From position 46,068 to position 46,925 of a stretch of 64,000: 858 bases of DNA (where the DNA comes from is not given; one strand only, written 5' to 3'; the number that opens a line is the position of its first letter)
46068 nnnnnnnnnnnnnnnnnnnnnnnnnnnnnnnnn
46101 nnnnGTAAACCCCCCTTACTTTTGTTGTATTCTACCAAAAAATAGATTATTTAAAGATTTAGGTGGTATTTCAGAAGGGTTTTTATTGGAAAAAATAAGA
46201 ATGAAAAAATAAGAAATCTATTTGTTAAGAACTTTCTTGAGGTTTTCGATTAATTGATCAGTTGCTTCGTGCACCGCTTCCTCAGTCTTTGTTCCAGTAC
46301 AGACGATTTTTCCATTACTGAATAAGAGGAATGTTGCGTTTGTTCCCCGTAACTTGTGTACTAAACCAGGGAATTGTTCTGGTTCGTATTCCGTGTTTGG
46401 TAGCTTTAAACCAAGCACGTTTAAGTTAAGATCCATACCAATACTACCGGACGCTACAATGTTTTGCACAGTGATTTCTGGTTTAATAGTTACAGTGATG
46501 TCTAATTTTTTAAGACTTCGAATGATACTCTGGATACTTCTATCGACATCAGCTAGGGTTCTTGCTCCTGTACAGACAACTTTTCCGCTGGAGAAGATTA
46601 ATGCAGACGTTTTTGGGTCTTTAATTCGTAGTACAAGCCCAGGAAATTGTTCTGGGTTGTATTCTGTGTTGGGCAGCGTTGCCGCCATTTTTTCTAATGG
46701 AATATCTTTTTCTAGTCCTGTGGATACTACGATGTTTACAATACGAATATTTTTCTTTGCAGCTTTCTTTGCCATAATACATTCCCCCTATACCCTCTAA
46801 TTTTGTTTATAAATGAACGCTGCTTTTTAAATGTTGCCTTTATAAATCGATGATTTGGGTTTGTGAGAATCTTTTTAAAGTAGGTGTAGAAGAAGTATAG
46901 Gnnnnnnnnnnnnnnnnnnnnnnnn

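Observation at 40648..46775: Replication island: oriC with mini-ORBs flanked by the orc1/cdc6-polD operon and by mcm, an RPA32-like gene and tbp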

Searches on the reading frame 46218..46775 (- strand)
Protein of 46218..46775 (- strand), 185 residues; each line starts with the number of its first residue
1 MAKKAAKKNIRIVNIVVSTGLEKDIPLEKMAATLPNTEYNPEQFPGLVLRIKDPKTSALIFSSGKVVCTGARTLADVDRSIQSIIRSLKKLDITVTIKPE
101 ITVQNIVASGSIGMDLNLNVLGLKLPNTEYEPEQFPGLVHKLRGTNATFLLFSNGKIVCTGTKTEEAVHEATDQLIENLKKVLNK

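Call 3: search_protein_families(library=pfam, proteins=[window:46218-46775:-])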
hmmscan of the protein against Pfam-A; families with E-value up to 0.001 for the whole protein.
window:46218-46775:- (185 aa): 2 families
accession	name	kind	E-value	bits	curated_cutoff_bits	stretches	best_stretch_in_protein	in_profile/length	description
PF00352.27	TBP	-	1.5e-57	191.8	22.9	2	9-91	1-85/85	Transcription factor TFIID (or TATA-binding protein, TBP)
PF11858.14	DUF3378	-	2.7e-05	24.7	27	0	27-72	11-55/76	Domain of unknown function (DUF3378)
